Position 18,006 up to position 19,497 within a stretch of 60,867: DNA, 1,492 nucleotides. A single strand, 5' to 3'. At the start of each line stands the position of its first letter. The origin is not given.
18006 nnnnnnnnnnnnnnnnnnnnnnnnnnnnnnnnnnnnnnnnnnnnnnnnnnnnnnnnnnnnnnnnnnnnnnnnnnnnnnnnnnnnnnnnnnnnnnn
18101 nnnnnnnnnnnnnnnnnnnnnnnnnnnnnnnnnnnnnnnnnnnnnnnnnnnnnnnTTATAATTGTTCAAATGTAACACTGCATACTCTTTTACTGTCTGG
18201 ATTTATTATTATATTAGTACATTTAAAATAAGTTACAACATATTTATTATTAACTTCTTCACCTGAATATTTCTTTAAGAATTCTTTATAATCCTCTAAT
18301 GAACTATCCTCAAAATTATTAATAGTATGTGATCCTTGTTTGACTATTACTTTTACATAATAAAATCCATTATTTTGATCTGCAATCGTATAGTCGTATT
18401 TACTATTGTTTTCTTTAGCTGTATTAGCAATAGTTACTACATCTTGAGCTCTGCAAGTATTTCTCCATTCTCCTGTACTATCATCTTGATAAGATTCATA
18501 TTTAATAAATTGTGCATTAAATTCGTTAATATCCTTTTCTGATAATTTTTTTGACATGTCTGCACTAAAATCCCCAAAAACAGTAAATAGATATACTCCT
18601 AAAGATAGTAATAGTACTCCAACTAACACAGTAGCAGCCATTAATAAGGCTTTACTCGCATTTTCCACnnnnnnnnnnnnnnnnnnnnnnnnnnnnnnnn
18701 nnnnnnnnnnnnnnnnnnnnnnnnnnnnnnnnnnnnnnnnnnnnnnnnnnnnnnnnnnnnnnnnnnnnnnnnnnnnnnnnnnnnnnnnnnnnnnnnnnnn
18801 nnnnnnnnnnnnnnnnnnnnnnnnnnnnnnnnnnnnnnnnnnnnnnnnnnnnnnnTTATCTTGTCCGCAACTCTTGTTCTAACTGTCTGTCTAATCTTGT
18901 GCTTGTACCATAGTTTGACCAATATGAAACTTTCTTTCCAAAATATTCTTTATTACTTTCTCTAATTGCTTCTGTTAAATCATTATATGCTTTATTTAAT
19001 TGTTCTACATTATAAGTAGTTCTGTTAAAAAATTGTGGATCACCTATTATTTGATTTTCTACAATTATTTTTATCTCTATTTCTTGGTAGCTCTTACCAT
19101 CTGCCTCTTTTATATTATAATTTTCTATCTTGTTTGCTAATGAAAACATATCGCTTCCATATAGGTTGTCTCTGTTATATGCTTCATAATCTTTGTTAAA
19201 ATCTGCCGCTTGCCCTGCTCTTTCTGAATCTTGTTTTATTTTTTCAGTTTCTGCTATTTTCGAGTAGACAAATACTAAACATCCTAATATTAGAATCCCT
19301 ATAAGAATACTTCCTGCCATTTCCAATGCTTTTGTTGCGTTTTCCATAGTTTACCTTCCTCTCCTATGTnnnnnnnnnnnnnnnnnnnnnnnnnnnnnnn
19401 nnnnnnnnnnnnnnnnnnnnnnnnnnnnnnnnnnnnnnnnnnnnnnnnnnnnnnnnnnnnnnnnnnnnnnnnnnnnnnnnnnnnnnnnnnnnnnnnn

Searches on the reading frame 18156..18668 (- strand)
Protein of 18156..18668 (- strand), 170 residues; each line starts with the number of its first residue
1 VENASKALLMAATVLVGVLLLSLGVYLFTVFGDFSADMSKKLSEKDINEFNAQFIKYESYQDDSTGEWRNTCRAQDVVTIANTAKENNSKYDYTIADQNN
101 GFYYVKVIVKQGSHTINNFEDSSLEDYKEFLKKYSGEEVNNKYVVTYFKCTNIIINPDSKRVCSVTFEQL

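Call 16: search_protein_families(library=pfam, proteins=[window:18156-18668:-], max_evalue=0.001)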
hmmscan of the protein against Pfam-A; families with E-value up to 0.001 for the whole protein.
window:18156-18668:- (170 aa): 0 families

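Call 69: search_protein_families(library=ncbifam, proteins=[window:18156-18668:-], max_evalue=1)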
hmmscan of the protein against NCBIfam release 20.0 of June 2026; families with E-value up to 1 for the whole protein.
window:18156-18668:- (170 aa): 4 families
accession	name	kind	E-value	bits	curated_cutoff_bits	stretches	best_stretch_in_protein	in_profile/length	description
NF007437.0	PRK09983.1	equivalog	0.019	13.1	1109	1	54-155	203-309/765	formate C-acetyltransferase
NF009437.0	PRK12796.1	equivalog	0.026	14.2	263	1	112-140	85-113/223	EscR/YscR/HrcR family type III secretion system export apparatus protein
TIGR04183.1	Por_Secre_tail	domain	0.1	12.6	23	1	80-115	34-66/72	T9SS type A sorting domain-containing protein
TIGR04398.1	SLAP_DUP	domain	0.14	12.2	28.5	1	93-169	40-107/125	SLAP domain-containing protein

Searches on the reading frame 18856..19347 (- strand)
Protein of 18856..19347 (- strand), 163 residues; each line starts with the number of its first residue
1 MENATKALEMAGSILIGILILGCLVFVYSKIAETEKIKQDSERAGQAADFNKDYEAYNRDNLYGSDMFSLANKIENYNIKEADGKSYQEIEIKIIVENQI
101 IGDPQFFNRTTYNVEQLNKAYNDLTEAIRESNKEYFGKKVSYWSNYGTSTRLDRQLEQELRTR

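Call 69: search_protein_families(library=ncbifam, proteins=[window:18856-19347:-], max_evalue=1)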
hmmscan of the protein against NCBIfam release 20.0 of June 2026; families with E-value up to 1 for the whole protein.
window:18856-19347:- (163 aa): 1 family
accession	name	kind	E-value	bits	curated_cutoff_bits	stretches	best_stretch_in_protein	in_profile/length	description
NF045529.2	Heimdall-CTERM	domain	0.23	11.9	24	1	14-30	7-23/26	Heimdall-CTERM domain-containing surface protein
